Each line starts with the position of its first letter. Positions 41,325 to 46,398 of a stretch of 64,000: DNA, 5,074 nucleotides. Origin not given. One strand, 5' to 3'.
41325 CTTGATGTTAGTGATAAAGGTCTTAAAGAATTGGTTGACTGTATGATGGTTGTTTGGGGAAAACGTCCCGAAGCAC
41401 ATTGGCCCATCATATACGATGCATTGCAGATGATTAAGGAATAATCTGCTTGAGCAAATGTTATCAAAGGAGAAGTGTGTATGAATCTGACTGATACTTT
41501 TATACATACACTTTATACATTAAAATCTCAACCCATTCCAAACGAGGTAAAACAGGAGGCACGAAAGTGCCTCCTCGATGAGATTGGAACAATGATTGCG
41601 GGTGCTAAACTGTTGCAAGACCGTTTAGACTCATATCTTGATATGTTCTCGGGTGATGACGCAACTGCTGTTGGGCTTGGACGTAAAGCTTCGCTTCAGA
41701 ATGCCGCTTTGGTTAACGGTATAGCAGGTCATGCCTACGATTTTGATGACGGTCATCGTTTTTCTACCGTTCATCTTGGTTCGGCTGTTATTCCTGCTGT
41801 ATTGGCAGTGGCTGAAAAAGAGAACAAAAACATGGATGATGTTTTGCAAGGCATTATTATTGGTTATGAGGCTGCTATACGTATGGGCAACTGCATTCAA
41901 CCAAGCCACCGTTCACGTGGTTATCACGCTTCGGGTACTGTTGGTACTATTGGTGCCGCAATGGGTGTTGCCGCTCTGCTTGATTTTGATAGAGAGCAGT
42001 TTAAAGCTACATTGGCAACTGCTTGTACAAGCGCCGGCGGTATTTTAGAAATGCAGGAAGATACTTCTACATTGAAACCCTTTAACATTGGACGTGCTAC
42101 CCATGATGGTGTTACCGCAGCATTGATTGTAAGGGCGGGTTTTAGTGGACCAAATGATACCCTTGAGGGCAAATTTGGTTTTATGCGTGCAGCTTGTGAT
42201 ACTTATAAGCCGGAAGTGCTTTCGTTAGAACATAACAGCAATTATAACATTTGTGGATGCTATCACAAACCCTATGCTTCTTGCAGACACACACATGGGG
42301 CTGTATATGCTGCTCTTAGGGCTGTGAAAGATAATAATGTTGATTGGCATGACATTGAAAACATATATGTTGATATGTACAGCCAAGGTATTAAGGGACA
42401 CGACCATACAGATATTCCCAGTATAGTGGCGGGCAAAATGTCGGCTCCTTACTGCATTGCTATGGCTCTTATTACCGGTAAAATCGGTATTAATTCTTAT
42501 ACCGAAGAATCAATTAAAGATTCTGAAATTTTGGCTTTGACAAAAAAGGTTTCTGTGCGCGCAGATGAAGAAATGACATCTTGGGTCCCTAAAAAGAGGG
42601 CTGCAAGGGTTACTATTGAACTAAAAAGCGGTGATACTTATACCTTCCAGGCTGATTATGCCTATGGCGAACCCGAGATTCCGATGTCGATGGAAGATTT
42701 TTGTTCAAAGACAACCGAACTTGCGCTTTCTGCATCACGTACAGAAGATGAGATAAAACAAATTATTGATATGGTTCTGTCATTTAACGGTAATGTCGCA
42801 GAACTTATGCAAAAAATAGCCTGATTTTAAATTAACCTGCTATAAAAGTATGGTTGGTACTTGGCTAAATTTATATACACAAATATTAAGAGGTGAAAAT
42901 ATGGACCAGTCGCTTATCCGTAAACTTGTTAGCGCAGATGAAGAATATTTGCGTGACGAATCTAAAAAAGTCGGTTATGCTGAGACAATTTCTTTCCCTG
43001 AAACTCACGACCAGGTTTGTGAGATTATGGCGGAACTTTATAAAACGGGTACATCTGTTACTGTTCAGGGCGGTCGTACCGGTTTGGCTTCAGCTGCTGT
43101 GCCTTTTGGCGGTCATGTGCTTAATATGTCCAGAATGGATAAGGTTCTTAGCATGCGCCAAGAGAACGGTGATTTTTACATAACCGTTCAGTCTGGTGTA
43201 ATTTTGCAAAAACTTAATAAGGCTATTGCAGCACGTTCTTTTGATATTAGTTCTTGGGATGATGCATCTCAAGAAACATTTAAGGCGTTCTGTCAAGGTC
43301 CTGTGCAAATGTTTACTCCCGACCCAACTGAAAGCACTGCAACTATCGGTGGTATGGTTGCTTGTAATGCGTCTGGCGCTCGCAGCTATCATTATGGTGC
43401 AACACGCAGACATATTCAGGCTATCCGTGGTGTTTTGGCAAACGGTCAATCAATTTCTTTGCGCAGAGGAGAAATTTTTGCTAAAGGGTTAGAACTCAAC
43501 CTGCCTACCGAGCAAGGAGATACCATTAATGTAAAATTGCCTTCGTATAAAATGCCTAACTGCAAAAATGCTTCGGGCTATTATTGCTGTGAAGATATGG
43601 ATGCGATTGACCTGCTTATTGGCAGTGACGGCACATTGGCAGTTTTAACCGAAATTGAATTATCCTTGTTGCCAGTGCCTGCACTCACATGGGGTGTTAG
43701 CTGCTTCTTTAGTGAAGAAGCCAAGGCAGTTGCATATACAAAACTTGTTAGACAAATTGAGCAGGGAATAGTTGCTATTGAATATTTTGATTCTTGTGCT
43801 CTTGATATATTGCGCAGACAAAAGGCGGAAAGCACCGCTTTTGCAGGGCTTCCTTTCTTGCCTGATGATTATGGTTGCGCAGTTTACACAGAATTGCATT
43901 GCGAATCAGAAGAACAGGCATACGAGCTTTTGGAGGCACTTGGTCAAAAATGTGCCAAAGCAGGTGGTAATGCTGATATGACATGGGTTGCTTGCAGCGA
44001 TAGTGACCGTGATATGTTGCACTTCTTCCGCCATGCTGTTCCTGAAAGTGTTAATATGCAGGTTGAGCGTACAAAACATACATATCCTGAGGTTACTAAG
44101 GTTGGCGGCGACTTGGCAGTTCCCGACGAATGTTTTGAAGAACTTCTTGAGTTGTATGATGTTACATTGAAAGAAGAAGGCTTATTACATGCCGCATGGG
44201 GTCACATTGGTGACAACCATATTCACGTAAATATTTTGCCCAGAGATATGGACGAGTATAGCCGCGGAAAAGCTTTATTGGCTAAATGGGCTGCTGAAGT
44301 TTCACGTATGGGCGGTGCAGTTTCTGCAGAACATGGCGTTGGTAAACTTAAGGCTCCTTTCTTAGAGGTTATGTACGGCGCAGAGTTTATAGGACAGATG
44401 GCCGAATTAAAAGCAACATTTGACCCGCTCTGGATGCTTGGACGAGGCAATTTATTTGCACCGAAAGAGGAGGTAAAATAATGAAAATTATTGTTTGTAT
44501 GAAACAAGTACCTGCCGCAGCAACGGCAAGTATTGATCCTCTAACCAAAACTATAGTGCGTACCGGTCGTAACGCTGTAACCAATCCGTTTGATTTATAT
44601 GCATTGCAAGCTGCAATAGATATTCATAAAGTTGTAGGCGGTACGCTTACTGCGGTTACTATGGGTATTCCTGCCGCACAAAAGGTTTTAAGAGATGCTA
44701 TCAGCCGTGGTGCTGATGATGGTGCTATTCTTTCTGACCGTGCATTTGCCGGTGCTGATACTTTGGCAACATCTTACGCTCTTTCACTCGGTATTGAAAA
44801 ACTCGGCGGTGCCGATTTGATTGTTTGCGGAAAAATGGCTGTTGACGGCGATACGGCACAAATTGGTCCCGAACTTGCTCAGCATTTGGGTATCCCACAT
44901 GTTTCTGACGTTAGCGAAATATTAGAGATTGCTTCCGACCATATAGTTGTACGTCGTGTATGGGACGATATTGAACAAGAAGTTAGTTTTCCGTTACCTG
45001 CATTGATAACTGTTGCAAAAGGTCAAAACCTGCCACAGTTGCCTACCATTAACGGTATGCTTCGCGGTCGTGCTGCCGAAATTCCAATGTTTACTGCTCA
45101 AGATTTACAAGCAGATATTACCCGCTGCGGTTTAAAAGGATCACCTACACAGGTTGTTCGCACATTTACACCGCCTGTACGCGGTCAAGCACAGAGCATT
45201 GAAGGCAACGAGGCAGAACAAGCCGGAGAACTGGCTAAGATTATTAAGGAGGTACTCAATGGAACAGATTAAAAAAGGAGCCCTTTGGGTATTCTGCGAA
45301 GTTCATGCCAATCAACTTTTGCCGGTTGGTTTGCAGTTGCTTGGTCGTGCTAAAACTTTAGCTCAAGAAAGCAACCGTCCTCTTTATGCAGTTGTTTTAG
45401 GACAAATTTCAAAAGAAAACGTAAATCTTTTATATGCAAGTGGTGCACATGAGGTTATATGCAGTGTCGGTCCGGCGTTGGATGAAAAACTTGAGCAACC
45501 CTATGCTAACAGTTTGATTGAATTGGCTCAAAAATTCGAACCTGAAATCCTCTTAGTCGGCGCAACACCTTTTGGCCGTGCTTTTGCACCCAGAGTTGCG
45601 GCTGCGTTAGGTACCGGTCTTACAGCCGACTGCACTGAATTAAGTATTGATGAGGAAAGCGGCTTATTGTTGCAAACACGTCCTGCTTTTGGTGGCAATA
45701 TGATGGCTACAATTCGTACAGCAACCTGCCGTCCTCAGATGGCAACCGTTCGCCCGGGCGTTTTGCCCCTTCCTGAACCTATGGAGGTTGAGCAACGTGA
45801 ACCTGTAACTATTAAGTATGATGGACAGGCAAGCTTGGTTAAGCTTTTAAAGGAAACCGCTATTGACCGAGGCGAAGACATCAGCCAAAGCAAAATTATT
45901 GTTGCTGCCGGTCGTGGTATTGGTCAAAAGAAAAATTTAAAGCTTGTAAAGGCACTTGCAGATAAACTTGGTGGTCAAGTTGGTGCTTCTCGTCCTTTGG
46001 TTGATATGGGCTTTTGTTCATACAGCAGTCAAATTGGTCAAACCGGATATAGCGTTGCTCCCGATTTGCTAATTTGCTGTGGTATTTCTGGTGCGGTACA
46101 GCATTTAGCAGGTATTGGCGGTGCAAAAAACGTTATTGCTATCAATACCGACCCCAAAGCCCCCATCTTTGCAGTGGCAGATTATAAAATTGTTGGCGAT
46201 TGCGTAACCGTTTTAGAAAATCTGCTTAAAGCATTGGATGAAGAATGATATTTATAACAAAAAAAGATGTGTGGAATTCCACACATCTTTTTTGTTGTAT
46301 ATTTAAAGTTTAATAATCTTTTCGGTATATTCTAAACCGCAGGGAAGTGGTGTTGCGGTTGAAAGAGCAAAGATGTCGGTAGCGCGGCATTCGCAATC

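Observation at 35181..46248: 11-gene operon joining a CitDEF-type lyase to an Fe-S hydro-lyase, PrpD/MmgE, GldA-like dehydrogenase, an orphan protein and an FAD-oxidase/EtfBA module: candidate undescribed organic-acid fermentation pathway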

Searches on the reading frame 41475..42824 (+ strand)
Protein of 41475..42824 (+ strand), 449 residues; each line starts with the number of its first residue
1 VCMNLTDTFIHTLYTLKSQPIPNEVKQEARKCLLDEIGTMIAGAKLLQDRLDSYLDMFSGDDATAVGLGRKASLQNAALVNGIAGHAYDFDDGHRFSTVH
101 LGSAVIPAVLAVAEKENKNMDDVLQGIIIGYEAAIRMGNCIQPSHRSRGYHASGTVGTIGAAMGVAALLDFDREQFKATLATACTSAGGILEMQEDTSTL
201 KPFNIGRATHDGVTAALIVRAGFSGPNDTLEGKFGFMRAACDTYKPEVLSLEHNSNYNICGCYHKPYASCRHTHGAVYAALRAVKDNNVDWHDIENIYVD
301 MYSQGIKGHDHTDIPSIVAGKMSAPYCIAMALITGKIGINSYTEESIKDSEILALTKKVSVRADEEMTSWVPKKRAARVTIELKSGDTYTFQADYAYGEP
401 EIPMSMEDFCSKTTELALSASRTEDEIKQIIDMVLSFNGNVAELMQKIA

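Call 4: search_protein_families(library=pfam, proteins=[window:41475-42824:+])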
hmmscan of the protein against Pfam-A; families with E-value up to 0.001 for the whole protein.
window:41475-42824:+ (449 aa): 2 families
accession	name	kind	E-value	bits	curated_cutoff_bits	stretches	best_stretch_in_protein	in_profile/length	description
PF03972.19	MmgE_PrpD_N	-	2e-58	197.9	32.1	1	15-247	9-242/244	MmgE/PrpD N-terminal domain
PF19305.4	MmgE_PrpD_C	-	7.1e-33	114.3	32.1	1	267-434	1-170/173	MmgE/PrpD C-terminal domain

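Call 5: search_protein_families(library=ncbifam, proteins=[window:41475-42824:+])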
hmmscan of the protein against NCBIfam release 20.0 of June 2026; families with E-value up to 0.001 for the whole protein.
window:41475-42824:+ (449 aa): 3 families
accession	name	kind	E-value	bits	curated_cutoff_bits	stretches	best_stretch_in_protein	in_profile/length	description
NF042438.1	PrpD_hiGCgrampos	equivalog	1.2e-12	47.3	950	1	61-421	78-455/499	2-methylcitrate dehydratase PrpD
NF006943.0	PRK09425.1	equivalog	2.8e-10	39.5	575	1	114-388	135-413/480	bifunctional 2-methylcitrate dehydratase/aconitate hydratase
TIGR02330.1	prpD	equivalog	3.6e-07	29.3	458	1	148-388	155-399/468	2-methylcitrate dehydratase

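Call 36: search_solved_structures(query=window:41475-42824:+, max_evalue=0.00001)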
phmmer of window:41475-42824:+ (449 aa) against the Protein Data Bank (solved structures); distinct sequences matched with E-value up to 0.00001: 10.
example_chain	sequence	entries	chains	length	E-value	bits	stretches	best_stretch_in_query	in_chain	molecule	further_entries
7bra_A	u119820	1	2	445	2.4e-31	112.3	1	26-414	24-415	Bacillus subtilis IRG1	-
7e9d_A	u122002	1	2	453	4.5e-30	108.2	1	25-414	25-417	IRG1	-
2hp3_A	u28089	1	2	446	4.3e-29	104.9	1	60-360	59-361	IDS-epimerase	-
2hp0_A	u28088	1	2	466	4.9e-29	104.7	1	60-360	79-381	IDS-epimerase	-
12vw_A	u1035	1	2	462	4.3e-24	88.5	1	4-433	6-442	Cis-aconitate decarboxylase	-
12ux_A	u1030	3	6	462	5.6e-24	88.1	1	4-433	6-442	Cis-aconitate decarboxylase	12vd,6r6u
12vt_A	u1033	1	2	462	1.4e-23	86.8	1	4-433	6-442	Cis-aconitate decarboxylase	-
12vq_A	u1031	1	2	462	1.7e-23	86.5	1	4-433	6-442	Cis-aconitate decarboxylase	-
7br9_A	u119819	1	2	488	1.8e-22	83.1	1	2-433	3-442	Cis-aconitate decarboxylase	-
6r6t_A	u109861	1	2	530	2.6e-22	82.6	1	2-433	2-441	Cis-aconitate decarboxylase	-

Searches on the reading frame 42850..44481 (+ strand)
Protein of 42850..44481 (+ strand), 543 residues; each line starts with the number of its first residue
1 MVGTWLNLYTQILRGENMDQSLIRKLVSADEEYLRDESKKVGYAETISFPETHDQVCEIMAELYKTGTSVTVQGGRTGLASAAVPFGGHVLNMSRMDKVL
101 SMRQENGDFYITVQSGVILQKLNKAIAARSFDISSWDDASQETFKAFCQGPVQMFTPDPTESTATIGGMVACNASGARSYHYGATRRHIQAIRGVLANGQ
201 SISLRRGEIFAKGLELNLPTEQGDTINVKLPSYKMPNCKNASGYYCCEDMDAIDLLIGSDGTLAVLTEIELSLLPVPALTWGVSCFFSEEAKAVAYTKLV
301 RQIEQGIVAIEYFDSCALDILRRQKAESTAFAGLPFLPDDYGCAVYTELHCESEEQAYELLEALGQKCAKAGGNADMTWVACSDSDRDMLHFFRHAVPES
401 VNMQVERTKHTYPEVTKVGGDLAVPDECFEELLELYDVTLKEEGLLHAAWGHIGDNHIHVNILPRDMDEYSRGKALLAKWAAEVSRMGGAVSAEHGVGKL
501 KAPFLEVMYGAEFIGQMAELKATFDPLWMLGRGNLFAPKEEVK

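Call 4: search_protein_families(library=pfam, proteins=[window:42850-44481:+])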
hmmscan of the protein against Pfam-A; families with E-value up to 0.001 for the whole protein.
window:42850-44481:+ (543 aa): 2 families
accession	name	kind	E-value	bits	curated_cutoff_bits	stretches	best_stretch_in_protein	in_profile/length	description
PF02913.24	FAD-oxidase_C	-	3.4e-30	106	21.2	1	283-534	8-247/248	FAD linked oxidases, C-terminal domain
PF01565.28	FAD_binding_4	-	3.7e-24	85.4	26.4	2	47-130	4-85/139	FAD binding domain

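Call 5: search_protein_families(library=ncbifam, proteins=[window:42850-44481:+])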
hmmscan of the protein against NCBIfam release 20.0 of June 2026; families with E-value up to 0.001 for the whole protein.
window:42850-44481:+ (543 aa): 6 families
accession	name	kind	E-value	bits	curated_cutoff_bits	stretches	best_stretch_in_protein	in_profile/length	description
TIGR00387.1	glcD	equivalog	6.9e-46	156.9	567.9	2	249-529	146-408/413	glycolate oxidase subunit GlcD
NF049975.1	2HglutDHaseYdiJ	equivalog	7.8e-25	86.8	1350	2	45-203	53-191/1018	D-2-hydroxyglutarate dehydrogenase YdiJ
NF008408.0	PRK11230.1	equivalog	7.5e-21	74.1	897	2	249-533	203-469/499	glycolate oxidase subunit GlcD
NF008439.0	PRK11282.1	equivalog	2.2e-11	43.2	284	1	154-202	84-134/358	glycolate oxidase subunit GlcE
TIGR01678.1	FAD_lactone_ox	subfamily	1.8e-07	30.5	396.8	1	45-140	16-108/438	sugar 1,4-lactone oxidase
NF053785.1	DcplphribOxDprE1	equivalog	0.00013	21.3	500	0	73-126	43-94/449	decaprenylphosphoryl-beta-D-ribose oxidase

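Call 37: search_solved_structures(query=window:42850-44481:+, max_evalue=0.00001)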
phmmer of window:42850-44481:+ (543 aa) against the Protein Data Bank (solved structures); distinct sequences matched with E-value up to 0.00001: 6.
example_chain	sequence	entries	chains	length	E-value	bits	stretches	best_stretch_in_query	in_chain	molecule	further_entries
7qh2_C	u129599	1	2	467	4.1e-34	121.5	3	239-530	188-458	Lactate dehydrogenase (NAD(+),ferredoxin) subunit LctD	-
8jdc_A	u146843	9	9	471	3.4e-25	92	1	253-534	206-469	Probable D-lactate dehydrogenase, mitochondrial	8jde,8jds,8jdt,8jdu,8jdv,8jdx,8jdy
8jdb_A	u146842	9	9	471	5.7e-24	88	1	253-534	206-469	Probable D-lactate dehydrogenase, mitochondrial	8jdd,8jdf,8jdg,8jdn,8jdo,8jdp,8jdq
3pm9_A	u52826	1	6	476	4e-18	68.7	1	412-534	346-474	Putative oxidoreductase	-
9qgz_A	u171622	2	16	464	3.8e-17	65.5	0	405-541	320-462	Glycolate oxidase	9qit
6lpn_A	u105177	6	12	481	7.1e-17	64.6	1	42-132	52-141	D-2-hydroxyglutarate dehydrogenase, mitochondrial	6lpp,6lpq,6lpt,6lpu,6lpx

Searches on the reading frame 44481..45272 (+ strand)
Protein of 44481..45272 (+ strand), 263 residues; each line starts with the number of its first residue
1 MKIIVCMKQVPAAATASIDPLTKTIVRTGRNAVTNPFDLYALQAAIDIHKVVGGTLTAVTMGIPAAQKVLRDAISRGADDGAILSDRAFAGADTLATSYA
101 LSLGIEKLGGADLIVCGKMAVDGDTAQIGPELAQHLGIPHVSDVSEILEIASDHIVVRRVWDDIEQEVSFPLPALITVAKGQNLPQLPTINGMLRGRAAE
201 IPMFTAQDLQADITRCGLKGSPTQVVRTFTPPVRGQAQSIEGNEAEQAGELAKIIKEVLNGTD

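Call 4: search_protein_families(library=pfam, proteins=[window:44481-45272:+])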
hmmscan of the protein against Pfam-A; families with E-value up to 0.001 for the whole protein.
window:44481-45272:+ (263 aa): 1 family
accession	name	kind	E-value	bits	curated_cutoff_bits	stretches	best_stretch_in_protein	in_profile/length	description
PF01012.27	ETF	-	1.3e-37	129.7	26.7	1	24-208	3-180/181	Electron transfer flavoprotein domain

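Call 5: search_protein_families(library=ncbifam, proteins=[window:44481-45272:+])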
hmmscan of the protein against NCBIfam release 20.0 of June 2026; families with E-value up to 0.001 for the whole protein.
window:44481-45272:+ (263 aa): 5 families
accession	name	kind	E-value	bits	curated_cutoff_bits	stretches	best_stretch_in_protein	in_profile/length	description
NF040731.1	flavo_sub_EftB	exception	1e-69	234.8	445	1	2-257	1-256/260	electron transfer flavoprotein subunit beta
NF042971.1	AcrlCoAredClosAcrB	equivalog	3.4e-56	190.2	475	1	1-256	1-261/266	acryloyl-CoA reductase electron transfer subunit gamma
NF002888.0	PRK03359.1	subfamily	4.1e-28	98.5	219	1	1-258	1-255/256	putative electron transfer flavoprotein FixA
NF008998.0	PRK12342.1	equivalog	5.9e-28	97.9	338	1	1-260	1-254/254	electron transfer flavoprotein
TIGR04503.1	mft_etfB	hypoth_equivalog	7.9e-19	68.1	200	1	4-217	2-226/290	mycofactocin-associated electron transfer flavoprotein beta subunit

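Call 78: search_solved_structures(query=window:44481-45272:+, max_evalue=1e-10)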
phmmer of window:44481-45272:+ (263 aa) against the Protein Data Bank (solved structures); distinct sequences matched with E-value up to 1e-10: 9.
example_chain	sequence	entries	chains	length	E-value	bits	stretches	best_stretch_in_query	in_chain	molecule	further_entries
4kpu_B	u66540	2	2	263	1.7e-62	214.4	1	1-237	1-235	Electron transfer flavoprotein alpha/beta-subunit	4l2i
7qh2_B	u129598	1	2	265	1.1e-57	198.6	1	2-254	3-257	Lactate dehydrogenase (NAD(+),ferredoxin) subunit LctB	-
6fah_B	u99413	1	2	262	2.2e-54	187.8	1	1-257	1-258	Caffeyl-CoA reductase-Etf complex subunit CarD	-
5ol2_B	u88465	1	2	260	4.2e-53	183.6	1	1-249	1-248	Electron transfer flavoprotein small subunit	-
7koe_A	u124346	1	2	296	2.2e-49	171.4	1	3-248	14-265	Electron transfer flavoprotein, beta subunit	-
1o94_C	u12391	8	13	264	2.7e-17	66.3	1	34-258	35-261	ELECTRON TRANSFER FLAVOPROTEIN BETA-SUBUNIT | ELECTRON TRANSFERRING FLAVOPROTEIN BETA-SUBUNIT | Electron transfer flavoprotein subunit beta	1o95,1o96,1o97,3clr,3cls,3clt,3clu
1efp_B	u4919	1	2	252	4.8e-13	52.4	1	34-214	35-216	PROTEIN (ELECTRON TRANSFER FLAVOPROTEIN)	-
2a1t_S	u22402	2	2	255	1.4e-12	50.9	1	2-236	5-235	Electron transfer flavoprotein beta-subunit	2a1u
1efv_B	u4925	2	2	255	2.4e-12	50.2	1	2-236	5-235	ELECTRON TRANSFER FLAVOPROTEIN | Electron transfer flavoprotein beta-subunit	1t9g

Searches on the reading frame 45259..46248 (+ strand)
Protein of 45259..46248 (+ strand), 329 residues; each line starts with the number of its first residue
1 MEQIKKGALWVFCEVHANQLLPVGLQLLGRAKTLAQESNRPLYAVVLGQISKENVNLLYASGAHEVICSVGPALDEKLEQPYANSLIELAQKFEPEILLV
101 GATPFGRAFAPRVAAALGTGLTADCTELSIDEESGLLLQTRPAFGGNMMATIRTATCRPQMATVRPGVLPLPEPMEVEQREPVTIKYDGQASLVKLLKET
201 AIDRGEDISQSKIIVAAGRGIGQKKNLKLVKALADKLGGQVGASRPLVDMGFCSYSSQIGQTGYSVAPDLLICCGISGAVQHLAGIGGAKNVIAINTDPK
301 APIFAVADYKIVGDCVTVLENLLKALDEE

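Call 7: search_protein_families(library=ncbifam, proteins=[window:45259-46248:+])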
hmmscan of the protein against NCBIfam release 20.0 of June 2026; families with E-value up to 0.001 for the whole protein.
window:45259-46248:+ (329 aa): 5 families
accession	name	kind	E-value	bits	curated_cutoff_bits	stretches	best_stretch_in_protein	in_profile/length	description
NF042970.1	AcrlCoAredClosAcrA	equivalog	6.5e-72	242.6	600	2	137-327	160-358/360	acryloyl-CoA reductase electron transfer subunit beta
NF038209.1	mft_etfA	equivalog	2.2e-41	142.1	240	1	82-326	60-302/303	mycofactocin-associated electron transfer flavoprotein alpha subunit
NF008884.0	PRK11916.1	equivalog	3.4e-33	115.3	528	1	36-326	25-310/312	electron transfer flavoprotein subunit alpha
NF002889.0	PRK03363.1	equivalog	1.1e-28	100.5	549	1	42-326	31-311/313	electron transfer flavoprotein subunit alpha/FixB family protein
NF051845.1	EtFlavAlphaProt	equivalog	4.5e-26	91.8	600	1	12-328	96-401/406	electron transfer flavoprotein subunit alpha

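Call 79: search_solved_structures(query=window:45259-46248:+, max_evalue=1e-10)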
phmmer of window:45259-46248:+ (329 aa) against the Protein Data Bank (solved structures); distinct sequences matched with E-value up to 1e-10: 15.
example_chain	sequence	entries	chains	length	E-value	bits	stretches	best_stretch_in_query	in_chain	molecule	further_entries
5ol2_A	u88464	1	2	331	1.4e-73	251.4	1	9-326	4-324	Electron transfer flavoprotein large subunit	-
6fah_A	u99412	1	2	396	2.4e-73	250.6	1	8-328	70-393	Caffeyl-CoA reductase-Etf complex subunit CarE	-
7koe_B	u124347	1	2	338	7.9e-68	232.5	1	6-323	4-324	Electron transfer flavoprotein, alpha subunit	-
7qh2_A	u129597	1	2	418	4e-65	223.6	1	10-326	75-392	Lactate dehydrogenase (NAD(+),ferredoxin) subunit LctC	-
4kpu_A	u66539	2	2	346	1.4e-63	218.5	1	8-322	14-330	Electron transfer flavoprotein alpha subunit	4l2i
1efv_A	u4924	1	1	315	1.9e-35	126.2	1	16-325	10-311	ELECTRON TRANSFER FLAVOPROTEIN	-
1t9g_R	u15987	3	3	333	2.3e-35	125.9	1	16-325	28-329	Electron transfer flavoprotein alpha-subunit, mitochondrial | Electron transfer flavoprotein alpha-subunit, mitochondrial precursor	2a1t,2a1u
1efp_A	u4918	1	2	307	1.1e-34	123.6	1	61-322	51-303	PROTEIN (ELECTRON TRANSFER FLAVOPROTEIN)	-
1o94_D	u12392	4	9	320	1.3e-32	116.9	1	10-322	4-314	ELECTRON TRANSFER FLAVOPROTEIN ALPHA-SUBUNIT | ELECTRON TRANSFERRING FLAVOPROTEIN ALPHA-SUBUNIT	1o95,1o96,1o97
3clu_D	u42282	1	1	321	3.1e-32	115.6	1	10-322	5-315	Electron transfer flavoprotein subunit alpha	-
3clt_D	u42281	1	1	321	6e-32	114.6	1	10-322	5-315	Electron transfer flavoprotein subunit alpha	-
3clr_D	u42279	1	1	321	8.7e-32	114.1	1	10-322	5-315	Electron transfer flavoprotein subunit alpha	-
3cls_D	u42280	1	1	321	1.6e-31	113.2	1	10-322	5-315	Electron transfer flavoprotein subunit alpha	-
5ow0_A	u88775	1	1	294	3.3e-30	108.9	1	66-328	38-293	Electron transfer flavoprotein, alpha subunit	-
3ih5_A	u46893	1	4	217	4.7e-28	101.9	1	8-171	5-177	Electron transfer flavoprotein alpha-subunit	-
